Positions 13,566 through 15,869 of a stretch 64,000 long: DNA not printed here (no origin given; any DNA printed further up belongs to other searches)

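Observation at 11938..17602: Cobalamin riboswitch controlling three uncharacterised surface/membrane proteins: candidate non-canonical corrinoid capture/uptake system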

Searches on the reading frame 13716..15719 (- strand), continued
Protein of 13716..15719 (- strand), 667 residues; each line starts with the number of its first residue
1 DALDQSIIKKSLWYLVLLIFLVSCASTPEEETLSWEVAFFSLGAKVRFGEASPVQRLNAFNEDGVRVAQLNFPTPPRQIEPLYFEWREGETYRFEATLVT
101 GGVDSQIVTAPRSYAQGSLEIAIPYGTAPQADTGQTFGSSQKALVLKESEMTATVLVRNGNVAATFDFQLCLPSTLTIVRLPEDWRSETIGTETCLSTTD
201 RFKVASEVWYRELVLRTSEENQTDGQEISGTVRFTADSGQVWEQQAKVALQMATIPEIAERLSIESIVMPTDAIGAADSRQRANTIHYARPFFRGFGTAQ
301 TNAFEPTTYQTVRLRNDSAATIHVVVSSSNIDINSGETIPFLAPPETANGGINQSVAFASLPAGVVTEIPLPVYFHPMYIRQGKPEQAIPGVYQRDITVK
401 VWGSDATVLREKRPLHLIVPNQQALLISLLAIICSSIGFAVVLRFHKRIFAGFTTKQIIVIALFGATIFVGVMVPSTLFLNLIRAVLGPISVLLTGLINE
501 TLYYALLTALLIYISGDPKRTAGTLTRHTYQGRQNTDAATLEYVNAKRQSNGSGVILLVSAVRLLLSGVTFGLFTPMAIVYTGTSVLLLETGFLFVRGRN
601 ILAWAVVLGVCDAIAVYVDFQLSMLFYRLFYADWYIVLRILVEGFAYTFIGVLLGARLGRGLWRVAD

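Call 86: search_protein_families(library=pfam, max_evalue=0.001, proteins=[L138:6119-6478:+, L138:6492-7226:+, L138:7235-7942:+, L138:9828-10823:+, L138:5453-5980:-, L144:3831-4589:+, L144:4602-5306:+, L144:7466-8518:+, L144:1807-3369:-])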
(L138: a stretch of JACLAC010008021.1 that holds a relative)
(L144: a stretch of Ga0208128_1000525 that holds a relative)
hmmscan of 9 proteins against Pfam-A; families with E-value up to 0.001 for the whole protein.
L138:6119-6478:+ (119 aa): 1 family
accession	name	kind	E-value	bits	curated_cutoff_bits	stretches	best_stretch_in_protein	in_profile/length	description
PF01910.22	Thiamine_BP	-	5.6e-36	122.8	24.9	1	24-114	1-92/92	Thiamine-binding protein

L138:6492-7226:+ (244 aa): 2 families
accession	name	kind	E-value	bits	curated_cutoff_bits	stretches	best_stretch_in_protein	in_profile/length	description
PF00005.33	ABC_tran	-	3.9e-23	83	25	1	17-166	1-136/137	ABC transporter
PF13555.12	AAA_29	-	0.00053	20.1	27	1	23-60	20-54/61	P-loop containing region of AAA domain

L138:7235-7942:+ (235 aa): 0 families

L138:9828-10823:+ (331 aa): 4 families
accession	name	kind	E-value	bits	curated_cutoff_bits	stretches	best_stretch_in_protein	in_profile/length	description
PF00092.34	VWA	-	4.5e-25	89.3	23.8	1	90-282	1-173/174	von Willebrand factor type A domain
PF13519.12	VWA_2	-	6e-19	69.1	27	1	92-199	2-107/107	von Willebrand factor type A domain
PF07584.16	BatA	-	3.5e-08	34.2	25.9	1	7-75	2-77/77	Aerotolerance regulator N-terminal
PF01882.25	DUF58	-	0.00015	21.5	23.4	1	89-197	36-142/216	Protein of unknown function DUF58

L138:5453-5980:- (175 aa): 1 family
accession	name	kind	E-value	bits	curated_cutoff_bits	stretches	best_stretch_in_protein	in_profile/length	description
PF00293.34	NUDIX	-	1.3e-20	74.2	21.1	1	30-142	2-120/134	NUDIX domain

L144:3831-4589:+ (252 aa): 3 families
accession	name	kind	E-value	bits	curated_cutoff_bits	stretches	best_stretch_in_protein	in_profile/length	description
PF00005.33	ABC_tran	-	1.4e-26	94.2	25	1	17-161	1-137/137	ABC transporter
PF13304.12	AAA_21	-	9.9e-07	29.5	27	1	31-81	3-45/304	AAA domain, putative AbiEii toxin, Type IV TA system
PF02463.25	SMC_N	-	0.00016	21.6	40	0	31-194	28-202/220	RecF/RecN/SMC N terminal domain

L144:4602-5306:+ (234 aa): 1 family
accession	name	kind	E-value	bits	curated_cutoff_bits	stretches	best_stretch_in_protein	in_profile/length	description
PF02085.21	Cytochrom_CIII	-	0.00031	21.5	22.9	1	154-221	28-90/101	Class III cytochrome C family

L144:7466-8518:+ (350 aa): 3 families
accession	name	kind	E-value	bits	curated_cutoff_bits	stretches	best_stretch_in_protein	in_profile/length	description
PF01408.29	GFO_IDH_MocA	-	6.7e-13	49.8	24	1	6-128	3-114/120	Oxidoreductase family, NAD-binding Rossmann fold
PF22725.1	GFO_IDH_MocA_C3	-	2.4e-07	31.2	27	1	166-249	46-123/124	GFO/IDH/MocA C-terminal domain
PF02894.22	GFO_IDH_MocA_C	-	2e-06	28.2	22.9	1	166-325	43-213/218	Oxidoreductase family, C-terminal alpha/beta domain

L144:1807-3369:- (520 aa): 3 families
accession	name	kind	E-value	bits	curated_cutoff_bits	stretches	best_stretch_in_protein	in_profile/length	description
PF00884.28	Sulfatase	-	8.1e-37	127.6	25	2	197-386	141-300/301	Sulfatase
PF01663.27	Phosphodiest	-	2.7e-13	50.7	23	1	7-90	2-83/342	Type I phosphodiesterase / nucleotide pyrophosphatase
PF16347.10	SGSH_C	-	4e-13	50.2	29.3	1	335-501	1-151/154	N-sulphoglucosamine sulphohydrolase, C-terminal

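Call 89: search_protein_families(library=pfam, max_evalue=0.001, proteins=[L121:381-1124:+, L131:4492-5181:+, L126:16239-16814:+, L126:15354-16157:+, L106:13986-15011:-, L133:452-1237:+, L131:5153-7285:+, L122:15627-16937:+, L163:401-1498:+, L110:287-1279:+])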
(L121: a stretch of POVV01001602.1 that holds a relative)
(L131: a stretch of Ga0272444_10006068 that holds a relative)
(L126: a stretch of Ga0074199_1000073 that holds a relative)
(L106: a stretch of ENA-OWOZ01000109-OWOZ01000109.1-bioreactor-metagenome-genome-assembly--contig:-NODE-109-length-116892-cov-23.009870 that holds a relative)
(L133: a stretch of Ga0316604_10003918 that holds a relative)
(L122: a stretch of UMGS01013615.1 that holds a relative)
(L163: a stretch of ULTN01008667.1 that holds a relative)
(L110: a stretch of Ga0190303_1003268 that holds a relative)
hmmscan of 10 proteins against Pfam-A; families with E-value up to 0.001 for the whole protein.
L121:381-1124:+ (247 aa): 2 families
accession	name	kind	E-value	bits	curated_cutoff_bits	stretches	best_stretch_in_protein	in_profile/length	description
PF01061.29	ABC2_membrane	-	7.3e-27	94.7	26.9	1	6-213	3-209/211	ABC-2 type transporter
PF12698.13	ABC2_membrane_3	-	1e-18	68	31.6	1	51-240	157-347/347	ABC-2 family transporter protein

L131:4492-5181:+ (229 aa): 0 families

L126:16239-16814:+ (191 aa): 2 families
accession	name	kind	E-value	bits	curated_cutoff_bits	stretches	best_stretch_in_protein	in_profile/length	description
PF02472.21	ExbD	-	9.6e-31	107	25.4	1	56-180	2-126/128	Biopolymer transport protein ExbD/TolR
PF09919.14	DUF2149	-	0.00057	20.6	27.1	0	65-147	5-88/92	Uncharacterized conserved protein (DUF2149)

L126:15354-16157:+ (267 aa): 1 family
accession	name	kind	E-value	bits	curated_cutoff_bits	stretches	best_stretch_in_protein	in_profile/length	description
PF01618.21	MotA_ExbB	-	9.5e-35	119.6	22.9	1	121-234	13-125/127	MotA/TolQ/ExbB proton channel family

L106:13986-15011:- (341 aa): 2 families
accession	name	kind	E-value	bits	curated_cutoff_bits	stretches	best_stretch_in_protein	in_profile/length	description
PF01895.24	PhoU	-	1.1e-21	77.4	23.5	1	151-243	1-89/89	PhoU domain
PF04014.23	MazE_antitoxin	-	1.2e-07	32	24.7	1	16-55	1-40/48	Antidote-toxin recognition MazE, bacterial antitoxin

L133:452-1237:+ (261 aa): 2 families
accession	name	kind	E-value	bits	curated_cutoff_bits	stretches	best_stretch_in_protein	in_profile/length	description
PF03544.19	TonB_C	-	3.1e-27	95.3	24.6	1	183-260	2-79/79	Gram-negative bacterial TonB protein C-terminal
PF13103.11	TonB_2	-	4e-05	24.1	22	1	198-243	27-72/85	TonB C terminal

L131:5153-7285:+ (710 aa): 1 family
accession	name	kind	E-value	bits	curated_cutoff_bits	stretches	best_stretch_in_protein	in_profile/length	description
PF01497.23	Peripla_BP_2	-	1.1e-36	126.9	27.5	2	62-316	1-233/235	Periplasmic binding protein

L122:15627-16937:+ (436 aa): 4 families
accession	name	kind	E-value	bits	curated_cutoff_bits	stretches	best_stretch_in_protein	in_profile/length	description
PF16576.10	HlyD_D23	-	3.7e-23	82.4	30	1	91-345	19-214/214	Barrel-sandwich domain of CusB or HlyD membrane-fusion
PF13437.12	HlyD_3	-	9e-18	65.4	22.2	1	243-341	2-105/106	HlyD family secretion protein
PF12700.13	HlyD_2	-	4.4e-07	29.4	25.1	1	263-398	253-382/416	HlyD family secretion protein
PF13533.13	Biotin_lipoyl_2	-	3.3e-05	24.1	29.8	1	94-120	3-29/32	Biotin-lipoyl like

L163:401-1498:+ (365 aa): 2 families
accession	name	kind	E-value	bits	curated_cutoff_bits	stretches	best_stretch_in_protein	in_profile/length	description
PF04055.27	Radical_SAM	-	1.1e-19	71.7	29.5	1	38-196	3-166/166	Radical SAM superfamily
PF13353.11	Fer4_12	-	8.1e-07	29.8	22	1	41-143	14-118/137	4Fe-4S single cluster domain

L110:287-1279:+ (330 aa): 1 family
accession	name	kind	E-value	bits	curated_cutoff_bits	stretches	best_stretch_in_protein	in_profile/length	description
PF07670.19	Gate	-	7.5e-07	30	29.6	1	18-121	3-103/104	Nucleoside recognition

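Call 94: search_protein_families(library=pfam, max_evalue=0.001, proteins=[L115:2-1741:+, L128:6622-7752:+])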
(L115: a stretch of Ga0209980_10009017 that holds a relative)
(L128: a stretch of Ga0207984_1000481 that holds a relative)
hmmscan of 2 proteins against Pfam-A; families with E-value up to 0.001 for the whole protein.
L115:2-1741:+ (579 aa): 5 families
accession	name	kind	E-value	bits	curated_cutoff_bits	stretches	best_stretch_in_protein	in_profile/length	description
PF00404.24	Dockerin_1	-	4.6e-09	36.8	22.9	0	367-395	27-55/57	Dockerin type I domain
PF13860.13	FlgD_ig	-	4.5e-08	33.4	27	1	506-563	20-72/79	FlgD Ig-like domain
PF18962.6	Por_Secre_tail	-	7.7e-05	23.4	27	0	491-577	2-75/75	Secretion system C-terminal sorting domain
PF13585.12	CHU_C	-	0.00036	21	27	0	532-566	36-72/86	CHU_C Type IX secretion signal domain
PF16819.11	DUF5074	-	0.00099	18.7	27.2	0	125-233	99-197/353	Domain of unknown function (DUF5074)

L128:6622-7752:+ (376 aa): 1 family
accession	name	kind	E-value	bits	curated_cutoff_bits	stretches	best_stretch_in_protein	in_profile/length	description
PF02239.22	Cytochrom_D1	-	0.00072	18.6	25.5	0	179-244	56-117/368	Cytochrome D1 heme domain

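Call 101: find_homologous_proteins(query=L151:7914-9572:+, max_evalue=1e-10)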
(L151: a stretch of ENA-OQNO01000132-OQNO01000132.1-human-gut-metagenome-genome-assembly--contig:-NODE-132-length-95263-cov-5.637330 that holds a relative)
Query L151:7914-9572:+ (552 aa): 239 proteins with E <= 1e-10 among 8000 candidates; the best 120 are listed.
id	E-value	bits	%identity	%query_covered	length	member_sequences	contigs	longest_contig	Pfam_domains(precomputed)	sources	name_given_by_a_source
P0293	0.0e+0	1237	99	100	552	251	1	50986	-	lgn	-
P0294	0.0e+0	1203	96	100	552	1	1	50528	-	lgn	-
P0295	0.0e+0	1197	95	100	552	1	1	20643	-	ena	-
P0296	0.0e+0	1195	95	100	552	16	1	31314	-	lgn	-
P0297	0.0e+0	1191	95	100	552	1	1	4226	-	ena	-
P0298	0.0e+0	1096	91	98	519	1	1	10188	-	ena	-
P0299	1.2e-229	781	60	100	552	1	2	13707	-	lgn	-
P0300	1.6e-229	781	61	100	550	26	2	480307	-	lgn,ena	-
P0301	3.4e-229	780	61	97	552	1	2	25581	-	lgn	-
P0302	5.4e-229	779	61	97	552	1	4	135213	-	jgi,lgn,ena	jgi:hypothetical protein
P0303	7.2e-229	779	61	97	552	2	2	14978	-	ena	-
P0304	8.0e-229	779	61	97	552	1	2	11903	-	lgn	-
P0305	9.0e-229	779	60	99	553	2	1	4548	-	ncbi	-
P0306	1.2e-228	778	60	100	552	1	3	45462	-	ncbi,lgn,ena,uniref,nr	ncbi:hypothetical protein [Phascolarctobacterium succinatutens]|uniref:hypothetical protein n=1 Tax=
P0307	4.8e-228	776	60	100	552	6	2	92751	-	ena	-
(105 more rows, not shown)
